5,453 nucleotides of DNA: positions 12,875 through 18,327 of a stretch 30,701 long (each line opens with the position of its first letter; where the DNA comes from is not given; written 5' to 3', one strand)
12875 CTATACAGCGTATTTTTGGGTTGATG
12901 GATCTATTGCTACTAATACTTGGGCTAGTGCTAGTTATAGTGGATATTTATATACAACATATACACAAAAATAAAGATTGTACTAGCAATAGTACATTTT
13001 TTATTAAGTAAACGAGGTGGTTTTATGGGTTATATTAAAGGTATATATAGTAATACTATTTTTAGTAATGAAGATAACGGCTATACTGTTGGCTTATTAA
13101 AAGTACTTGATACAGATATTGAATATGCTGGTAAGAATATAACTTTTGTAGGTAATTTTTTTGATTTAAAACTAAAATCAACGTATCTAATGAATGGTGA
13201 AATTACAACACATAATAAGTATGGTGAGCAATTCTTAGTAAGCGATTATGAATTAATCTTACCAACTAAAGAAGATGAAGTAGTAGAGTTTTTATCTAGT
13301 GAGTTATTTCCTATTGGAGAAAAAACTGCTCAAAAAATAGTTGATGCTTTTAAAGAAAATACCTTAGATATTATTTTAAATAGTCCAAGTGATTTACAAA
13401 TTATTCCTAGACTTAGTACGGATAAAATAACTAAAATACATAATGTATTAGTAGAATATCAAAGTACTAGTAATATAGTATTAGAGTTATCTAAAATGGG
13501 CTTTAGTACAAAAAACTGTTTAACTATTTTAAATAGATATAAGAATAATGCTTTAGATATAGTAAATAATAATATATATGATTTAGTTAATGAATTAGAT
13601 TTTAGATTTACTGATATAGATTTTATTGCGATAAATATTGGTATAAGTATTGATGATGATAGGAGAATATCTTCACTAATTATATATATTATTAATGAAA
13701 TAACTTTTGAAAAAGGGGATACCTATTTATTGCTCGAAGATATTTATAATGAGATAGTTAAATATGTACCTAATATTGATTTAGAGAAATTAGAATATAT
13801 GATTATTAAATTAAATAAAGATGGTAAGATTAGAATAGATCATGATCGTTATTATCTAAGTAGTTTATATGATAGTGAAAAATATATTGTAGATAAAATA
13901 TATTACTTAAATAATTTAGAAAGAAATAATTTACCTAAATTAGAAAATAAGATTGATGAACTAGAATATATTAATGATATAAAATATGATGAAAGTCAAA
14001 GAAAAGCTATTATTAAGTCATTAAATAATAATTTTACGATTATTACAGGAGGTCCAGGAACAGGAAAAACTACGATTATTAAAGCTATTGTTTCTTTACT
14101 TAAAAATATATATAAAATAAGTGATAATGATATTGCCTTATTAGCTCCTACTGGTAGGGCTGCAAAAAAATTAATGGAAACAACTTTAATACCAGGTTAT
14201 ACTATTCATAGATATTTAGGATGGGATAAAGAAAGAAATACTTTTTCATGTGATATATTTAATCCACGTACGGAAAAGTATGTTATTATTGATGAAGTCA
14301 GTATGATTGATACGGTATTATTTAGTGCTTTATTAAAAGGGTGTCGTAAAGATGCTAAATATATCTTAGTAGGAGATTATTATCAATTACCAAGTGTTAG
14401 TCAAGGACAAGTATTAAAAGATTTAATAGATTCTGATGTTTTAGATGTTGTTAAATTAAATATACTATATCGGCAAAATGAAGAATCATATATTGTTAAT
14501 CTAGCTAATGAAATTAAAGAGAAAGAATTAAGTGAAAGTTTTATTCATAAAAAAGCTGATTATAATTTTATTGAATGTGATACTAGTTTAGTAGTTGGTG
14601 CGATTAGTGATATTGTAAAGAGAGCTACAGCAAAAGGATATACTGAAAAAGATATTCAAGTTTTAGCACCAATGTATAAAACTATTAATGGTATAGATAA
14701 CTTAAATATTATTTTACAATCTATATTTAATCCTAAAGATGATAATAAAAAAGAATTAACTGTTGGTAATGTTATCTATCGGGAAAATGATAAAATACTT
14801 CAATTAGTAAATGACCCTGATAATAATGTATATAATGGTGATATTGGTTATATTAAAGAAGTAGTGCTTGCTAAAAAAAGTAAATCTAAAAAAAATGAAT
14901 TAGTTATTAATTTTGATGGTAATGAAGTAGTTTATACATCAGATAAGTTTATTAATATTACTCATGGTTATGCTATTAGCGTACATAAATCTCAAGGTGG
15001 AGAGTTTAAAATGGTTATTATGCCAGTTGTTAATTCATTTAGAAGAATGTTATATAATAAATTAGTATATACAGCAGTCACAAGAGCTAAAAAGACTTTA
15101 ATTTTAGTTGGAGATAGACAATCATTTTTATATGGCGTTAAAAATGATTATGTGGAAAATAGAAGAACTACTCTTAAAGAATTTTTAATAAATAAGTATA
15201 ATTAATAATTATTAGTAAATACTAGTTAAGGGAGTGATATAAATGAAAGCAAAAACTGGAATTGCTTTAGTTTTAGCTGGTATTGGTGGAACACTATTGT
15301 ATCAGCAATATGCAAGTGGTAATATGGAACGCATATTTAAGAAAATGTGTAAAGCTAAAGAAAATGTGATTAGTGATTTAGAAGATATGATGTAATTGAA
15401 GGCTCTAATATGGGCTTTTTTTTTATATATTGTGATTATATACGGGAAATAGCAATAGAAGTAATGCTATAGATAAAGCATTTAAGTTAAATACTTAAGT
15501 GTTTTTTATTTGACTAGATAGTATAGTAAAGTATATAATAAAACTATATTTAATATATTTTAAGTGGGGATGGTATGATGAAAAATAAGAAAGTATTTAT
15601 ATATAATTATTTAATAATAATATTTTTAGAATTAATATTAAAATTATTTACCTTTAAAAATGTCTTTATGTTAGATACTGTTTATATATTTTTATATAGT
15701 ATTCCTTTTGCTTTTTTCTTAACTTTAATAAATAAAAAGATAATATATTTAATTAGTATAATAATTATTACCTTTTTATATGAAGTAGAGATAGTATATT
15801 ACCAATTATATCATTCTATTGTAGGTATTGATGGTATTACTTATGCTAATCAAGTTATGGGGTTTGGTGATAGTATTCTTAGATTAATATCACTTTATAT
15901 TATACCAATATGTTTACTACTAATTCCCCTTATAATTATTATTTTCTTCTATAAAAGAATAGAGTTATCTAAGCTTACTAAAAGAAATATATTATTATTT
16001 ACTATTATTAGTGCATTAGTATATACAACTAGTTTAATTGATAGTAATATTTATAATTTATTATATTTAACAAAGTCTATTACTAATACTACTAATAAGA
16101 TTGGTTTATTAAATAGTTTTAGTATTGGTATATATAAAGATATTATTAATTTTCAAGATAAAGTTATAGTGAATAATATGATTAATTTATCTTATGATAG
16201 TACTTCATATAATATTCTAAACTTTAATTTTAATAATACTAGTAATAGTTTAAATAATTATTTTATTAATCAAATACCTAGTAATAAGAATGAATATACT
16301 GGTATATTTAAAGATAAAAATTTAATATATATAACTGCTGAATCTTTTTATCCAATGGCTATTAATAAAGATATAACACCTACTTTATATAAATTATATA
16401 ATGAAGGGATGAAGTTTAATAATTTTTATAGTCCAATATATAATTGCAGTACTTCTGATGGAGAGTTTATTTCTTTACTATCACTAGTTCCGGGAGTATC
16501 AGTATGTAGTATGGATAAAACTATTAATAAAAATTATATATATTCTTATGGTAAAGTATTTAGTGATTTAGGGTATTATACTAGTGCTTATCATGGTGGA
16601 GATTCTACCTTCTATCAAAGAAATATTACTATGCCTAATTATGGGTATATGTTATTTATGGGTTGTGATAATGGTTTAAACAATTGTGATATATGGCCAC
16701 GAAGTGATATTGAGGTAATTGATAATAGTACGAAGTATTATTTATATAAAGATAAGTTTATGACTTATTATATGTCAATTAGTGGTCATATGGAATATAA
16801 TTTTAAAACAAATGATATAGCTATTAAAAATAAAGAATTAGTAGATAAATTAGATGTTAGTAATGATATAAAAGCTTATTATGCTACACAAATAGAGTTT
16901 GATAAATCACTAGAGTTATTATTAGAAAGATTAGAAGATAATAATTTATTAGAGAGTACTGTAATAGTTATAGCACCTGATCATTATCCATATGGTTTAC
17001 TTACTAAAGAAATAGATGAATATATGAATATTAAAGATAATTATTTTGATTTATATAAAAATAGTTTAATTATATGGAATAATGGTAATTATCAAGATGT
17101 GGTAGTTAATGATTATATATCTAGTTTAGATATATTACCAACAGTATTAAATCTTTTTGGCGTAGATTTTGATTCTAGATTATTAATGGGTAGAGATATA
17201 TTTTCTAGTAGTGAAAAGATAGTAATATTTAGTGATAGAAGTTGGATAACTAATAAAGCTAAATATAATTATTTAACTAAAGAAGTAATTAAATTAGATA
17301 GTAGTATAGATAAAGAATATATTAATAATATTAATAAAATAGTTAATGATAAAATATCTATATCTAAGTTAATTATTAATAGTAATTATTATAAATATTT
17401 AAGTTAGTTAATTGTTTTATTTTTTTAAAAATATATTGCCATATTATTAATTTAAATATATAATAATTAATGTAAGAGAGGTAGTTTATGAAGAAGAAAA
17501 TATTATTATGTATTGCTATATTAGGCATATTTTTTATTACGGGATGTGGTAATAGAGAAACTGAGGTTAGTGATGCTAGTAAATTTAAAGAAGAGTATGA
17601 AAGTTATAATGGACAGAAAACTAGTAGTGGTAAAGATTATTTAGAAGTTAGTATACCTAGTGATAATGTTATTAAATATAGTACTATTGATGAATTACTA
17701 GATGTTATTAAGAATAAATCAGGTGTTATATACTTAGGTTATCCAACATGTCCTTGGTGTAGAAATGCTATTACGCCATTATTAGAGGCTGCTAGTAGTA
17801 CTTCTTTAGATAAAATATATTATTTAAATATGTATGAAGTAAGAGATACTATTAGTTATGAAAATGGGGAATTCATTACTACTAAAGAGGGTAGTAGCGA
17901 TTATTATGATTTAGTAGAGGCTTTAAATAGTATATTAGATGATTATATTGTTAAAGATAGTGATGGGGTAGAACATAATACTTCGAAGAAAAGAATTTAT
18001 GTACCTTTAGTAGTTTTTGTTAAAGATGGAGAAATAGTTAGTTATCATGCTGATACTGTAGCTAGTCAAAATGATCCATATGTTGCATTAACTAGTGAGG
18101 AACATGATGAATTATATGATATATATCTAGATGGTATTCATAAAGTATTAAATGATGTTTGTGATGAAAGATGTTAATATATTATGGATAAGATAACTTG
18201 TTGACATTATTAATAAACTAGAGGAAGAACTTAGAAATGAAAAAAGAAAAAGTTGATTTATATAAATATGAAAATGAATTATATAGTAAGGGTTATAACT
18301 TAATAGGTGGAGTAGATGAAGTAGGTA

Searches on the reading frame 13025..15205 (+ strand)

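Call 9: search_protein_families(library=pfam, proteins=[window:13025-15205:+])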
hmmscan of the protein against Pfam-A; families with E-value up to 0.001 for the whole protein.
window:13025-15205:+ (726 aa): 12 families
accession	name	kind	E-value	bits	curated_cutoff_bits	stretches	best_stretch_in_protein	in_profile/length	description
PF13245.12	AAA_19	-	1.8e-37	128.9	25.1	1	325-459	1-133/134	AAA domain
PF13604.12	AAA_30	-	1.5e-36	126.4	27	1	321-518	2-188/191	AAA domain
PF14490.11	HHH_RecD2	-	4.3e-22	78.3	27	1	145-234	2-92/92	ATP-dependent RecD2 DNA helicase HHH domain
PF23139.1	OB_YrrC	-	1.7e-20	73.1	27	1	1-80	1-76/76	ATP-dependent DNA helicase YrrC, OB-fold domain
PF18335.7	SH3_13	-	4.8e-19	68.3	41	1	560-630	1-65/65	ATP-dependent RecD-like DNA helicase SH3 domain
PF13538.12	UvrD_C_2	-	5.8e-16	58.5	27.4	1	647-695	1-52/52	UvrD-like helicase C-terminal domain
PF13086.12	AAA_11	-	3e-12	47.3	27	1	321-384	2-69/257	AAA domain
PF01443.25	Viral_helicase1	-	9.9e-12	45.6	21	1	339-510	2-149/228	Viral superfamily 1 RNA helicase core domain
PF00580.27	UvrD-helicase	-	1.4e-06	28.6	23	1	323-385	3-63/271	UvrD/REP helicase N-terminal domain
PF05970.20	PIF1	-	7.2e-05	22.9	25.9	1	333-460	20-157/223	PIF1-like helicase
PF20720.3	nSTAND3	-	0.00016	21.8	27.2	1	326-357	8-39/155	Novel STAND NTPase 3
PF13555.12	AAA_29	-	0.00018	21.6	27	1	334-369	22-56/61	P-loop containing region of AAA domain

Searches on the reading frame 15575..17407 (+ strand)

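Call 9: search_protein_families(library=pfam, proteins=[window:15575-17407:+])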
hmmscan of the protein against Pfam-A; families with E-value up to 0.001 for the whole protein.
window:15575-17407:+ (610 aa): 1 family
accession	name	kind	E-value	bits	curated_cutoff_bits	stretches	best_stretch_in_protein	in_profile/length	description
PF00884.28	Sulfatase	-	3.5e-22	79.5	25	1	248-530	1-301/301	Sulfatase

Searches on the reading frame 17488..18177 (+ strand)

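Call 9: search_protein_families(library=pfam, proteins=[window:17488-18177:+])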
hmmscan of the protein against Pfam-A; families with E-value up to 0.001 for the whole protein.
window:17488-18177:+ (229 aa): 0 families

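Call 12: search_protein_families(library=ncbifam, proteins=[window:17488-18177:+], max_evalue=0.01)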
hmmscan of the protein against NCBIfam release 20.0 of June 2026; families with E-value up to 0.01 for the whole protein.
window:17488-18177:+ (229 aa): 2 families
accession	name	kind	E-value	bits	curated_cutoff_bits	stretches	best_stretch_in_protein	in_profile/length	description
TIGR01295.2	PedC_BrcD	equivalog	2.5e-06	27.4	120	1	62-116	40-94/152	PedC/BrcD family bacteriocin maturation disulfide isomerase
NF041428.1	TrsH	subfamily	0.00018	21.6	150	1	3-71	2-69/149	TrsH/TraH family protein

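Call 59: search_protein_families(library=pfam, proteins=[window:17488-18177:+], max_evalue=0.1)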
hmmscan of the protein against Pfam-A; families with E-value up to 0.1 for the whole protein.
window:17488-18177:+ (229 aa): 0 families
